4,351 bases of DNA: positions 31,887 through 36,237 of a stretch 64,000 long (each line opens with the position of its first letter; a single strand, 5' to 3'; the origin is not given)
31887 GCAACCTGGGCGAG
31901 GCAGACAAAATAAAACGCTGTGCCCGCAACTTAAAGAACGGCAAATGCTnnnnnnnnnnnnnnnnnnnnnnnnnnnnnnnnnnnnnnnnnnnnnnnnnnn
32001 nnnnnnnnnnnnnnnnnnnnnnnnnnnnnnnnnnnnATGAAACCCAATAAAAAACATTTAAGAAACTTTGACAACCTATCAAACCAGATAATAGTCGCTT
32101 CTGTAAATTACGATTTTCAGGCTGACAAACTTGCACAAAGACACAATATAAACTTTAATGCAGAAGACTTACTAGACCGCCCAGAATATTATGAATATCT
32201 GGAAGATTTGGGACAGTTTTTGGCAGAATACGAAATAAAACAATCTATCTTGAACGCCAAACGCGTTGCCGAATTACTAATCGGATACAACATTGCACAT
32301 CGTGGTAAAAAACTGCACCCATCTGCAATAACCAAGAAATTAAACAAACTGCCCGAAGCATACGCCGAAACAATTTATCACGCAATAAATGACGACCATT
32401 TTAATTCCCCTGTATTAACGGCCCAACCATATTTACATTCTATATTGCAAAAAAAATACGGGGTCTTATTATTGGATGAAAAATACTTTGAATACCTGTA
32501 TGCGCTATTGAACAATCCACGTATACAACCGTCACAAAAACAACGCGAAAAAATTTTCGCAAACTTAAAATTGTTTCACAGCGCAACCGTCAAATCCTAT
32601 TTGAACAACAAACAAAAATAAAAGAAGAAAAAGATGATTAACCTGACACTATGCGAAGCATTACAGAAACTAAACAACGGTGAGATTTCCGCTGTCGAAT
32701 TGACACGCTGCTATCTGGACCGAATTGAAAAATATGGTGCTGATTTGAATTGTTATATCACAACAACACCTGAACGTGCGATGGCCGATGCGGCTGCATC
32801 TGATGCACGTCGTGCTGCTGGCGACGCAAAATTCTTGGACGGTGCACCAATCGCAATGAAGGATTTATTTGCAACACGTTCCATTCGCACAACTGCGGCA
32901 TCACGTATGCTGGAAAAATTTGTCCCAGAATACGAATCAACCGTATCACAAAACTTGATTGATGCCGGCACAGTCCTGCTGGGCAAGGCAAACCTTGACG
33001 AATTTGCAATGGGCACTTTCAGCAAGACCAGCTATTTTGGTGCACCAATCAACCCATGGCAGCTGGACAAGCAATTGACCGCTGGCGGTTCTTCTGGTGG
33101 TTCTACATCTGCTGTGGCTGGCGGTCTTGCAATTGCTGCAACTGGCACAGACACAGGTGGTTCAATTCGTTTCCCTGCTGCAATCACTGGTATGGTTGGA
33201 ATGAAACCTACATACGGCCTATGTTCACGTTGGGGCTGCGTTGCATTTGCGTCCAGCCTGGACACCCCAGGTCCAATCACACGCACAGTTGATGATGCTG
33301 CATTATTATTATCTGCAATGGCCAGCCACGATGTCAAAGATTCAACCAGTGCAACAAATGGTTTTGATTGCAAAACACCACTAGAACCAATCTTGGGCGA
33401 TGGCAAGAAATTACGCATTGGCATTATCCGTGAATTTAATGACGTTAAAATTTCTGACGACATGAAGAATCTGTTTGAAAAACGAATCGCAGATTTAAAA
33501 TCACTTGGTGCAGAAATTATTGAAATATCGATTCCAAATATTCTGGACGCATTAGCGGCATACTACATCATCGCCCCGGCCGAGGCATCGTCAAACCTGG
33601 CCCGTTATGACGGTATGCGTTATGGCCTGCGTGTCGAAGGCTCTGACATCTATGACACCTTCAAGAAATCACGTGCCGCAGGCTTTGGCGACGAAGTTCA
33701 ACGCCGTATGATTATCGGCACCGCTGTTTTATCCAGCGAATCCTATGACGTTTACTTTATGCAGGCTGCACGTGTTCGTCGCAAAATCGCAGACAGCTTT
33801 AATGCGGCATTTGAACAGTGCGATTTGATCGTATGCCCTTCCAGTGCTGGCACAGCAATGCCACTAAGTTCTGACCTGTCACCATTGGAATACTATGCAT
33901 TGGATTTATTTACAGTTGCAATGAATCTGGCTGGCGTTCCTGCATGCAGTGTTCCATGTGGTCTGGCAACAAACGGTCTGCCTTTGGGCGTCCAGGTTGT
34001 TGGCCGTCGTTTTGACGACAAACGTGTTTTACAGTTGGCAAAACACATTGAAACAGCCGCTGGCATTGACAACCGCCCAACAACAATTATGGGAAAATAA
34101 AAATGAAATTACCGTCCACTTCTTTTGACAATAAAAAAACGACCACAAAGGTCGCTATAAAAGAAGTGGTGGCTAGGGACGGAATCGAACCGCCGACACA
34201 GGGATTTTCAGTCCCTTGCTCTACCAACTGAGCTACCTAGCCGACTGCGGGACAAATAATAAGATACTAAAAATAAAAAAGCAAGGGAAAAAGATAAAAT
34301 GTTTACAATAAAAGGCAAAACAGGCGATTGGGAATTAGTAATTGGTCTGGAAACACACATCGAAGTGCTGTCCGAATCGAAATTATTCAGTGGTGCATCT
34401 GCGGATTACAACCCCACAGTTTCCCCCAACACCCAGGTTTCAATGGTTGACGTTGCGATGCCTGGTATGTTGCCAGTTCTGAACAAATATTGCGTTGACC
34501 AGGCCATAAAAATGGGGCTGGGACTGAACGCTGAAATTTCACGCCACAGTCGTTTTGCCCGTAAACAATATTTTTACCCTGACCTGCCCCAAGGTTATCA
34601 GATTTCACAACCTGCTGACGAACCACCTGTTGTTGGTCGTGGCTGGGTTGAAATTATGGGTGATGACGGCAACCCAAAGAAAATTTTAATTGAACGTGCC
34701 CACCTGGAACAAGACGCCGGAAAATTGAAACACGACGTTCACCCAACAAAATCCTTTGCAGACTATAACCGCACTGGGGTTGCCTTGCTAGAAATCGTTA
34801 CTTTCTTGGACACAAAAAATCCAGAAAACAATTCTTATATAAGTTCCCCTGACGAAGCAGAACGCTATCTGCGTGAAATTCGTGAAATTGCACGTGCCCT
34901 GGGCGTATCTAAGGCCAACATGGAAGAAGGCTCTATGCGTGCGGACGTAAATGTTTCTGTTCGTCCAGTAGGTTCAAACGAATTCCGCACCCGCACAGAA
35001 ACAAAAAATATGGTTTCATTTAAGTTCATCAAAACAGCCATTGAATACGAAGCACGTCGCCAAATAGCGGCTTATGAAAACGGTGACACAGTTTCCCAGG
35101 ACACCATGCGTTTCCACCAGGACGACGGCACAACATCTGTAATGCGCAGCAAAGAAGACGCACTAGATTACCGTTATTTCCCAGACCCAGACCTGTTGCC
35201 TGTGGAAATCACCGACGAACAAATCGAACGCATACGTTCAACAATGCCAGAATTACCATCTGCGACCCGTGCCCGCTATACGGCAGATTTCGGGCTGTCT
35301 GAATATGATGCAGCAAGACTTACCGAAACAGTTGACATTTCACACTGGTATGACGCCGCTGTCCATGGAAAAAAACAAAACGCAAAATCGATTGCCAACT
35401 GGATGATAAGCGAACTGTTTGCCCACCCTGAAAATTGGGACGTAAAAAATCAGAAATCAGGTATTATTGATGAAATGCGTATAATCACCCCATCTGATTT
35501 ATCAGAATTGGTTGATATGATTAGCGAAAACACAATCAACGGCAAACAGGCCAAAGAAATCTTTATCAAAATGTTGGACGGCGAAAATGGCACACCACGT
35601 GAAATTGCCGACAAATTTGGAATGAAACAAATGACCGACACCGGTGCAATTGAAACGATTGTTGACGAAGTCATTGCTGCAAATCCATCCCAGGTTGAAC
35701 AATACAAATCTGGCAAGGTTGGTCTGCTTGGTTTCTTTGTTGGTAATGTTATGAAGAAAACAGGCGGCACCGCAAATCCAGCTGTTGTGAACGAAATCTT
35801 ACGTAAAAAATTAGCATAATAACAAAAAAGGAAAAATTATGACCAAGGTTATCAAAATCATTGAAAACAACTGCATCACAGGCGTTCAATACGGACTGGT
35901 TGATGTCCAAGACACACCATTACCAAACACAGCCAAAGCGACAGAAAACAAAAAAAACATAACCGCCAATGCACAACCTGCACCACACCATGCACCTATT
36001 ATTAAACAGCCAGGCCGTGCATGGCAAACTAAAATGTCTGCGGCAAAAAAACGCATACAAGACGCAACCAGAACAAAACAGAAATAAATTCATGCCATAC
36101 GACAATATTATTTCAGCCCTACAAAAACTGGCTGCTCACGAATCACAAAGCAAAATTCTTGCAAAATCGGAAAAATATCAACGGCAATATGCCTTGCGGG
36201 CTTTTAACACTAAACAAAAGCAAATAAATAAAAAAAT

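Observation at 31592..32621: Two unknown genes wedged inside the gatC-gatA junction, and gatB separated from gatA by an antisense tRNA-Phe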

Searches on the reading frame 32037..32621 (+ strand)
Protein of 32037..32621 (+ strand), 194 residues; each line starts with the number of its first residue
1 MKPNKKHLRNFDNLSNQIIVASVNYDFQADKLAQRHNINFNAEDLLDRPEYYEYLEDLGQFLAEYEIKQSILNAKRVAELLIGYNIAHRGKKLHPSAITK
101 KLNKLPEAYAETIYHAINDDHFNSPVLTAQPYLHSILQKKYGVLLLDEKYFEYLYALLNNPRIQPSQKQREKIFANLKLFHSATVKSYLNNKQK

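Call 5: search_protein_families(library=pfam, proteins=[window:32037-32621:+], max_evalue=1)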
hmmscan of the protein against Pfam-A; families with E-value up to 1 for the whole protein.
window:32037-32621:+ (194 aa): 0 families

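Call 7: find_homologous_proteins(query=window:32037-32621:+, max_evalue=0.01)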
Query window:32037-32621:+ (194 aa): 13 proteins with E <= 0.01 among 91 candidates.
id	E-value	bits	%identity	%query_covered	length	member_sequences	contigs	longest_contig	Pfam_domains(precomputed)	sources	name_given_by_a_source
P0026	1.6e-111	389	93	100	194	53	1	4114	-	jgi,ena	-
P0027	5.2e-108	377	92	100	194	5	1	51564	-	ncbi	-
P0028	2.2e-107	375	91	100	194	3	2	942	-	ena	-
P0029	4.7e-107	374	90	100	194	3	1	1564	-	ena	-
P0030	1.1e-106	373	91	100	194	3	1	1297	-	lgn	-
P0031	7.2e-105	367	89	100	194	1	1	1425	-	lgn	-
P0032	8.6e-105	367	89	100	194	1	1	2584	-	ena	-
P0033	7.4e-103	360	88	100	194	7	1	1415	-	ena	-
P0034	4.3e-92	325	81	100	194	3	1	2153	-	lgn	-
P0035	5.5e-79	283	69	94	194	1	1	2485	-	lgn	-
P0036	6.6e-78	279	69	94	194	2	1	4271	-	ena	-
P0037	1.4e-25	109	42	93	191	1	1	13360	-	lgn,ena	-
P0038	3.6e-16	78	42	63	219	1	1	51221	-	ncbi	-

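Call 8: search_protein_families(library=ncbifam, proteins=[window:32037-32621:+], max_evalue=10)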
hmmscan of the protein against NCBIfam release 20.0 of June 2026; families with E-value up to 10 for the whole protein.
window:32037-32621:+ (194 aa): 0 families

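Call 37: predict_structure(alignment_id=A4)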
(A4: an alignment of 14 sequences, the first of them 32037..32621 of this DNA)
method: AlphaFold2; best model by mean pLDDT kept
length: 194 residues; sequences in the alignment: 14
mean_pLDDT: 63.9   pTM: 0.54
mean pLDDT of the five models: 63.9, 54.5, 53.2, 53.0, 50.2
residues with pLDDT >= 90: 14; 70-90: 67; 50-70: 49; < 50: 64
segments of 3 or more residues with pLDDT < 50: 122-165, 177-194
pLDDT, mean of each block of 10 residues (from residue 1): 67 87 89 92 87 84 77 71 60 65 70 62 41 40 45 45 53 51 39 39
secondary structure, 60 per line:
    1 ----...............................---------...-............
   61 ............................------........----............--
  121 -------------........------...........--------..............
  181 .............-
elements in order: H5-35 H49-88 H95-102 H107-118 H134-141 H148-158 H167-193
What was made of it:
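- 32037..32621 (+): ORF2: 194 aa, helical, pI 9.2, no Cys. Invariant motif IGYNIA[HR]RGKxLH. An optional cassette. Call 37 (AF2 pLDDT 64; N-terminal coiled-coil hairpin).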

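Call 46: fold_search(model_id=the predicted structure, library=pdb)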
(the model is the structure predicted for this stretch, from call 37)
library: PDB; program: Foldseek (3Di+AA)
matches with E <= 10: 207; with E <= 0.001: 0
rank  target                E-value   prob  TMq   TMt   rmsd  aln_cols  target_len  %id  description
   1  5m4y_C                2.9e-01  0.25  0.20  0.21  19.8       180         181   19  Crystal structure of the Sec3/Sso2 complex at 2.20 angstrom resolution (released 2017-02-08)
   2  5m4y_E                3.2e-01  0.25  0.20  0.21  19.7       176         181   20  Crystal structure of the Sec3/Sso2 complex at 2.20 angstrom resolution (released 2017-02-08)
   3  9n22_K                3.6e-01  0.18  0.21  0.19  53.7       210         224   17  Y20S (Sec18-Sec17-Sec9-Sso1-Snc1) EDTA - Class 2 (released 2025-10-01)
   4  5lg4_A                4.6e-01  0.18  0.20  0.20  19.4       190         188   18  Crystal structure of the Sec3/Sso2 complex at 2.9 angstrom resolution (released 2017-02-08)
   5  7abk                  8.8e-01  0.23  0.28  0.28  41.1       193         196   14  Helical structure of PspA (released 2021-08-04)
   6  2xhe_B                1.1e+00  0.15  0.24  0.22  17.4       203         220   13  Crystal structure of the Unc18-syntaxin 1 complex from Monosiga brevicollis (released 2011-06-29)
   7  7oj0_8                1.3e+00  0.30  0.25  0.16  11.5       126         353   15  Cryo-EM structure of 70S ribosome stalled with TnaC peptide and RF2 (released 2021-09-15)
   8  5m4y_A                1.4e+00  0.12  0.20  0.21  19.9       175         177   19  Crystal structure of the Sec3/Sso2 complex at 2.20 angstrom resolution (released 2017-02-08)
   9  7aqo_J                1.5e+00  0.11  0.23  0.20  35.5       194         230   14  yeast THO-Sub2 complex dimer (released 2020-12-02)
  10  5mgp_z                1.7e+00  0.33  0.26  0.16   8.9       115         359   15  Structural basis for ArfA-RF2 mediated translation termination on stop-codon lacking mRNAs (released 2016-12-14)
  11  5j1h_A                1.7e+00  0.21  0.29  0.30  12.2       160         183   16  Structure of the spectrin repeats 5 and 6 of the plakin domain of plectin (released 2016-07-20)
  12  7q83_D                1.8e+00  0.12  0.23  0.27  16.8       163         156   18  Crystal structure of S. cerevisiae Sso2 in complex with the pleckstrin homology domain of Sec3 (released 2022-08-31)
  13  9s9k_B                1.8e+00  0.11  0.21  0.23  16.8       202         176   12  S. islandicus CdvB (semi open) (released 2026-01-28)
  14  7q83_B                1.9e+00  0.12  0.23  0.27  16.9       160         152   18  Crystal structure of S. cerevisiae Sso2 in complex with the pleckstrin homology domain of Sec3 (released 2022-08-31)
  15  1fio                  1.9e+00  0.06  0.16  0.16  19.4       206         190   13  CRYSTAL STRUCTURE OF YEAST T-SNARE PROTEIN SSO1 (released 2000-10-11)
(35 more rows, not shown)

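Call 50: search_protein_families(library=phrogs, proteins=[window:32037-32621:+], max_evalue=0.1)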
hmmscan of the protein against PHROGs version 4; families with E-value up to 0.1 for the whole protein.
window:32037-32621:+ (194 aa): 0 families

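Call 54: search_protein_families(library=padloc, proteins=[window:32037-32621:+], max_evalue=0.1)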
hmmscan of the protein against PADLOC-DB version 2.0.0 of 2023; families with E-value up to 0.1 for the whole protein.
window:32037-32621:+ (194 aa): 0 families

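Call 63: search_solved_structures(query=A4, max_evalue=10)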
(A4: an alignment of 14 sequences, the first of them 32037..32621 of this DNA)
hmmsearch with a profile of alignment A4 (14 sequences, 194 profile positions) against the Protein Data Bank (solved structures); distinct sequences matched with E-value up to 10: 2.
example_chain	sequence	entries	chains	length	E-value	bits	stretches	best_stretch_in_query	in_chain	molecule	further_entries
5dn6_H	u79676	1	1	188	0.21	14.6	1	52-111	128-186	ATP synthase subunit delta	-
5gqs_A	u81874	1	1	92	0.51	13.3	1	19-75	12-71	PTS galactitol transporter subunit IIB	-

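Call 72: find_encoding_contigs(protein=P0037, flank=5000, max_places=1)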
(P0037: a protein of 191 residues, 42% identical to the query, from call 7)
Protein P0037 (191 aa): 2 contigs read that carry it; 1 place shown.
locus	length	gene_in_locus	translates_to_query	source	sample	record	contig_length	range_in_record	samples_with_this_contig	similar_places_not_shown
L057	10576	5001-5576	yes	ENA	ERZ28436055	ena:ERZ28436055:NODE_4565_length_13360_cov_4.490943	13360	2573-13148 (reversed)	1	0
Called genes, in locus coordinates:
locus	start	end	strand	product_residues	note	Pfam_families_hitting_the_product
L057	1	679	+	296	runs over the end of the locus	?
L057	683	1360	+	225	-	PF02463:SMC_N (faint), PF00005:ABC_tran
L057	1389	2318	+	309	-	-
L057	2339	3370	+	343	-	PF01594:AI-2E_transport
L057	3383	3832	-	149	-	PF03652:RuvX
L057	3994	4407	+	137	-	-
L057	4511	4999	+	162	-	-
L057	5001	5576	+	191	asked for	-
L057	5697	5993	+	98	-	PF02686:GatC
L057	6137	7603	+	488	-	PF01425:Amidase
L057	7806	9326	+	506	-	PF02934:GatB_N, PF02637:GatB_Yqey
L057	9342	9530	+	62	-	-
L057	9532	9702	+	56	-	-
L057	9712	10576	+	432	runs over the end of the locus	PF00919:UPF0004, PF04055:Radical_SAM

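Call 73: find_encoding_contigs(protein=P0038, flank=5000, max_places=1)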
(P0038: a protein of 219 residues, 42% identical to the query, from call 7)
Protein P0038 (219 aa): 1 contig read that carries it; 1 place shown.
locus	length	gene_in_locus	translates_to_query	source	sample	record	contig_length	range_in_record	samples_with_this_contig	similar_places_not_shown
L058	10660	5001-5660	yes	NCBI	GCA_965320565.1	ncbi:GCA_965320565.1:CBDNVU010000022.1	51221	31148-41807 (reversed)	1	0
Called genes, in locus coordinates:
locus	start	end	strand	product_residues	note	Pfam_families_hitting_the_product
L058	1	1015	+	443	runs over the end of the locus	PF19295:SufBD_N, PF01458:SUFBD_core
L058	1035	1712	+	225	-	PF02463:SMC_N (faint), PF00005:ABC_tran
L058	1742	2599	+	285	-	-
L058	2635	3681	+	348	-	PF01594:AI-2E_transport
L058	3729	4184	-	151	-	PF03652:RuvX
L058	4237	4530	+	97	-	PF02686:GatC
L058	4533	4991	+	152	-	-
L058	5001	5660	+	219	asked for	-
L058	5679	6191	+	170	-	-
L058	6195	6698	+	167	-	-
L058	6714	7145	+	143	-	-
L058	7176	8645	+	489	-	PF01425:Amidase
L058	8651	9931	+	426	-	-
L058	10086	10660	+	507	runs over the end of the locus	PF02934:GatB_N, PF02637:GatB_Yqey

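Call 84: search_dna_similar(query=window:32037-32621:+, collection=phages, mode=protein, max_evalue=0.01, max_rows=10)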
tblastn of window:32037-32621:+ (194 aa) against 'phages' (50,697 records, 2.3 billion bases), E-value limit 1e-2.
No match.

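Call 86: search_dna_similar(query=window:32037-32621:+, collection=plasmids, mode=protein, max_evalue=0.01, max_rows=10)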
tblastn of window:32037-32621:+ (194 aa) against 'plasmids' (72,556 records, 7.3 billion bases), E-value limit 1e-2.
No match.

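Call 101: search_protein_families(library=pfam, alignment_id=A6, max_evalue=1)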
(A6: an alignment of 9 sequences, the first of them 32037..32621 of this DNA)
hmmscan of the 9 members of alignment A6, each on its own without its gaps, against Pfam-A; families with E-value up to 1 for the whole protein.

A. member 1, window:32037-32621:+ (194 aa): 0 families

B. families by the number of members that match (of 9 scanned): 5 families
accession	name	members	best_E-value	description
PF24294.1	Chromo_PTM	2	0.046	Membrane-bound transcription factor PTM, chromo domain-like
PF22780.1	HI0933_like_1st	1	0.049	HI0933-like protein barrel and H2TH domain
PF12844.13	HTH_19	1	0.062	Helix-turn-helix domain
PF00462.30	Glutaredoxin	1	0.11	Glutaredoxin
PF08946.15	Osmo_CC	1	0.16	Osmosensory transporter coiled coil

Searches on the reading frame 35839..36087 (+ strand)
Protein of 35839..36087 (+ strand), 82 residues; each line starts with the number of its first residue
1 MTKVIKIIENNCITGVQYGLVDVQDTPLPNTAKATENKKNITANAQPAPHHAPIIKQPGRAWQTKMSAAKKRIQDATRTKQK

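Call 49: search_protein_families(library=pfam, proteins=[window:35839-36087:+], max_evalue=0.1)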
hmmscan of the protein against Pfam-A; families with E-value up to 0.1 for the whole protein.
window:35839-36087:+ (82 aa): 0 families

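Call 50: search_protein_families(library=phrogs, proteins=[window:35839-36087:+], max_evalue=0.1)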
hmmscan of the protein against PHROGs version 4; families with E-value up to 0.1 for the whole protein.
window:35839-36087:+ (82 aa): 0 families

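Call 54: search_protein_families(library=padloc, proteins=[window:35839-36087:+], max_evalue=0.1)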
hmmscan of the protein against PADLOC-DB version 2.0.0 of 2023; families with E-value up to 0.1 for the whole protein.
window:35839-36087:+ (82 aa): 0 families
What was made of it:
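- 35839..36087 (+): Small basic protein (82 aa, pI 10.1, tail ..TRTKQK). One of two genus-wide families of small ORFs between gatB and miaB. No Pfam, PHROG or PADLOC hit (calls 49, 50, 54).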
